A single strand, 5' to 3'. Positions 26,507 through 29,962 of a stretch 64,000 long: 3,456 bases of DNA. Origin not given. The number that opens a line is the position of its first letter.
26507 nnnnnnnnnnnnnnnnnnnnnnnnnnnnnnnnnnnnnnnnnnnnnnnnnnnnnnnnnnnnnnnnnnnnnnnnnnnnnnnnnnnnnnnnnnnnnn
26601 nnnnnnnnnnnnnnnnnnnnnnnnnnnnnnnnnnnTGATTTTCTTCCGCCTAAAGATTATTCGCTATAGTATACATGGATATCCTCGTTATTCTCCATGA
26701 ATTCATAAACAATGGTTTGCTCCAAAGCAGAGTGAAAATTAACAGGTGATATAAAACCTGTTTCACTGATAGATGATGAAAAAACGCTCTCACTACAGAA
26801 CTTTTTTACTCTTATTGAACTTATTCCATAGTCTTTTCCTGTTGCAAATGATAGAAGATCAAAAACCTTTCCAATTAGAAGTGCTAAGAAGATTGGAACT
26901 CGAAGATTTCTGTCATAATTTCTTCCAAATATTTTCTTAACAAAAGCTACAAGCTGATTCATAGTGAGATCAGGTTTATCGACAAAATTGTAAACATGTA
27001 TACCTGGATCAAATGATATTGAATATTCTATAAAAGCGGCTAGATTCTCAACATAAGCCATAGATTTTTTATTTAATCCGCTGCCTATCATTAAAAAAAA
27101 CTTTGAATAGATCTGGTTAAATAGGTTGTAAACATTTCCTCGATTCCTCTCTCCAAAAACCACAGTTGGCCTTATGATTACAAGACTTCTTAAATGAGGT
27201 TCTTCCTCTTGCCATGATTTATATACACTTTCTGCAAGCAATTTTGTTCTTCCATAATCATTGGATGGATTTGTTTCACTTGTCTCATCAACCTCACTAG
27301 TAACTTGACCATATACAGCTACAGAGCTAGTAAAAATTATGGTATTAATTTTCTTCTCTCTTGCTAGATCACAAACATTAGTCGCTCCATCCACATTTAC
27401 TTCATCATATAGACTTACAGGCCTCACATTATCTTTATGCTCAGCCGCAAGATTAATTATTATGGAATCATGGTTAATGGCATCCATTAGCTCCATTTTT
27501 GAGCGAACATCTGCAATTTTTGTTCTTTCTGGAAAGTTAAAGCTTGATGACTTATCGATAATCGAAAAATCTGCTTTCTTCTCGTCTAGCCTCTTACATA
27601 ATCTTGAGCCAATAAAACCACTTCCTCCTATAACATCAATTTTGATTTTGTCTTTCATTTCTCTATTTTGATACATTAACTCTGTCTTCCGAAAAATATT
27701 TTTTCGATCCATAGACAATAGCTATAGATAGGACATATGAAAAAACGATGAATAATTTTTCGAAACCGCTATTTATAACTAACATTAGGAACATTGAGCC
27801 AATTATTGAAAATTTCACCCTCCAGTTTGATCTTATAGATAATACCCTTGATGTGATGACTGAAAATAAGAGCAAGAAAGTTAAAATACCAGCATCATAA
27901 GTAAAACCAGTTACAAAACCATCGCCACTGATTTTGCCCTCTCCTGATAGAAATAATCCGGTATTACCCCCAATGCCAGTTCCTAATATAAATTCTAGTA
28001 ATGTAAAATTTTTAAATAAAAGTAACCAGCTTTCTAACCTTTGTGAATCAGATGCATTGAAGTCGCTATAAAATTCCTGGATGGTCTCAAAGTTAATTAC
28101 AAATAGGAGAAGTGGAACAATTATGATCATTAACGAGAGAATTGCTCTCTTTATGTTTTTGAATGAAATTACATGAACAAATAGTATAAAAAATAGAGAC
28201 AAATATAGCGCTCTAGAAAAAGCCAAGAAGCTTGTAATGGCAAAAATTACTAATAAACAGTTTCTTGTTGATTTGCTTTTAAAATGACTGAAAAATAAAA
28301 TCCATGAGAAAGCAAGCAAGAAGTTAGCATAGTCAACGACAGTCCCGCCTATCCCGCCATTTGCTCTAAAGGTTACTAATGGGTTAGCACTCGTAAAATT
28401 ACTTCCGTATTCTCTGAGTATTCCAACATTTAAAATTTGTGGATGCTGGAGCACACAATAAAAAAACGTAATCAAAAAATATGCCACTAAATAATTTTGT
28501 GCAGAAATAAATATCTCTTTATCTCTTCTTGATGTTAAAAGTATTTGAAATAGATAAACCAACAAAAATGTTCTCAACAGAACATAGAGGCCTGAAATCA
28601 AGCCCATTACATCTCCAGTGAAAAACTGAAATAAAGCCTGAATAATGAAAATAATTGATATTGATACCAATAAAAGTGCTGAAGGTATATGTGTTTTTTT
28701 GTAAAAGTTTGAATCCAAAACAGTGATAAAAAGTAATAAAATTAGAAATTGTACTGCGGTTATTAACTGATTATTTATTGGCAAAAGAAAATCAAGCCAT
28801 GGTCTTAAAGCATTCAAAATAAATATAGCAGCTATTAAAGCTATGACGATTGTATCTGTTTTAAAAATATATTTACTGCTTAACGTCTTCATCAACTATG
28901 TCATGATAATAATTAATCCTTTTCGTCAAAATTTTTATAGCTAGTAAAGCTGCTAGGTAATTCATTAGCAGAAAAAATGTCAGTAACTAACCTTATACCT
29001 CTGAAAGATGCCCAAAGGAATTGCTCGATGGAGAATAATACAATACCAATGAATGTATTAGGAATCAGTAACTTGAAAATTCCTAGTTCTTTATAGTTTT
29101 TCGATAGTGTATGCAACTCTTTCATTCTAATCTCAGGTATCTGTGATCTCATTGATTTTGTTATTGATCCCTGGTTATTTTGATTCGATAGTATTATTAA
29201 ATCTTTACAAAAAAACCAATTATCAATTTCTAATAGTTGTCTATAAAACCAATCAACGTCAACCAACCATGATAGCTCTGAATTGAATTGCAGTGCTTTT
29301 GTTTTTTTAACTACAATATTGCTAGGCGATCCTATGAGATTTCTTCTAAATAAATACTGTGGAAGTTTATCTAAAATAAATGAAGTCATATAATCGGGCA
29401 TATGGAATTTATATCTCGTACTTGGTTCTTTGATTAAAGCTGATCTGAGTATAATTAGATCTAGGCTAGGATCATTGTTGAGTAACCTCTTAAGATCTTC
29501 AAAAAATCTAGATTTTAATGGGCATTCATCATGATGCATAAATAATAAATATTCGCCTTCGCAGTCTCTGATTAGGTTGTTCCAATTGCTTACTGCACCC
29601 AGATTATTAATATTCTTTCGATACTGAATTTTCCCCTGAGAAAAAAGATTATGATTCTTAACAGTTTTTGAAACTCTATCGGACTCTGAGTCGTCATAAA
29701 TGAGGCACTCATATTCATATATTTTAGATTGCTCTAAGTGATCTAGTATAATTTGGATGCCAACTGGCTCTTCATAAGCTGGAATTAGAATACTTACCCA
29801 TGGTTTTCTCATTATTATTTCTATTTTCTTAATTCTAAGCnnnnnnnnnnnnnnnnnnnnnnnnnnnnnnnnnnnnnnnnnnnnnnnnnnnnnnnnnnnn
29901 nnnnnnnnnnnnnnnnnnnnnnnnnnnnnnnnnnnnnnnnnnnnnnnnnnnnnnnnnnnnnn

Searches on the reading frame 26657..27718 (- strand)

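Call 42: search_protein_families(library=pfam, proteins=[window:26657-27718:-], max_evalue=1e-8)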
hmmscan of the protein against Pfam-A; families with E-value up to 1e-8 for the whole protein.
window:26657-27718:- (353 aa): 5 families
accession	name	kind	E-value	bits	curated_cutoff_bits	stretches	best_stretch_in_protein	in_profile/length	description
PF01370.27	Epimerase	-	7.7e-30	104.5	20.9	1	29-234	3-225/240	NAD dependent epimerase/dehydratase family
PF01073.25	3Beta_HSD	-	8.8e-23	81.2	22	1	29-228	2-223/280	3-beta hydroxysteroid dehydrogenase/isomerase family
PF04321.23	RmlD_sub_bind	-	2.1e-15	57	27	1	26-202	2-166/287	RmlD substrate binding domain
PF16363.11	GDP_Man_Dehyd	-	2.9e-14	53.7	27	1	29-173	2-171/332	GDP-mannose 4,6 dehydratase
PF07993.18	NAD_binding_4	-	2.6e-13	50.2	20.1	1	81-221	86-240/258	Male sterility protein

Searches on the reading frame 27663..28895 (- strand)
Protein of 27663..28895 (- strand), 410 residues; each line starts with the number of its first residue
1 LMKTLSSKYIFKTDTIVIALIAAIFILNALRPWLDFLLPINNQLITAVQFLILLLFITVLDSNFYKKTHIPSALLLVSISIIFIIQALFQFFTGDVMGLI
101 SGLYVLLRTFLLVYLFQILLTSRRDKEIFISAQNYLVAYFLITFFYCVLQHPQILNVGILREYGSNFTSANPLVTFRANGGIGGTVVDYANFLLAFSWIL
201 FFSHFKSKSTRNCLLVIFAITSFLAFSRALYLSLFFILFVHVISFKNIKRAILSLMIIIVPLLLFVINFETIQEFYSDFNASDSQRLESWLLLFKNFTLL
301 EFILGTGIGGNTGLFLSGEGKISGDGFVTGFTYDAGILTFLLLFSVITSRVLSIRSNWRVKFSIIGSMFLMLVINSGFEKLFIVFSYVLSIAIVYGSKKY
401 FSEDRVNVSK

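Call 42: search_protein_families(library=pfam, proteins=[window:27663-28895:-], max_evalue=1e-8)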
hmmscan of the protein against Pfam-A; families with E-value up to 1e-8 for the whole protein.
window:27663-28895:- (410 aa): 0 families

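Call 51: search_protein_families(library=pfam, proteins=[window:27663-28895:-], max_evalue=0.001)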
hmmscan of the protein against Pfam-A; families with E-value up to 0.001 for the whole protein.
window:27663-28895:- (410 aa): 1 family
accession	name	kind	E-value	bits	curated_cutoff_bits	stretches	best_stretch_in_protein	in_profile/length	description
PF04932.20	Wzy_C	-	1.4e-05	25.4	31.7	1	214-310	2-105/149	O-Antigen ligase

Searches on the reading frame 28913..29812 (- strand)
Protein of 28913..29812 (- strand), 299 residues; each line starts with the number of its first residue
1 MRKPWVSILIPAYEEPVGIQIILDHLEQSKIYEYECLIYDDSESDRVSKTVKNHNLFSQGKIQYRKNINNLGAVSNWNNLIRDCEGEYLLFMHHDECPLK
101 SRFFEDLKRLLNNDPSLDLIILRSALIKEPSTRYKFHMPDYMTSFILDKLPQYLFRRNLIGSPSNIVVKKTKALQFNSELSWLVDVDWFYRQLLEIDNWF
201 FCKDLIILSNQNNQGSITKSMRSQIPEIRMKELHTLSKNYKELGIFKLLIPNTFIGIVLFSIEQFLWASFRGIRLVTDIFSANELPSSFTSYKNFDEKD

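Call 42: search_protein_families(library=pfam, proteins=[window:28913-29812:-], max_evalue=1e-8)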
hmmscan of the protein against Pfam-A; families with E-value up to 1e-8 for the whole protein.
window:28913-29812:- (299 aa): 1 family
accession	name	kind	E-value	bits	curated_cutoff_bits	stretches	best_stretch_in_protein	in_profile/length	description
PF00535.33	Glycos_transf_2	-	1.8e-14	54.5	23.3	1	7-137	1-128/168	Glycosyl transferase family 2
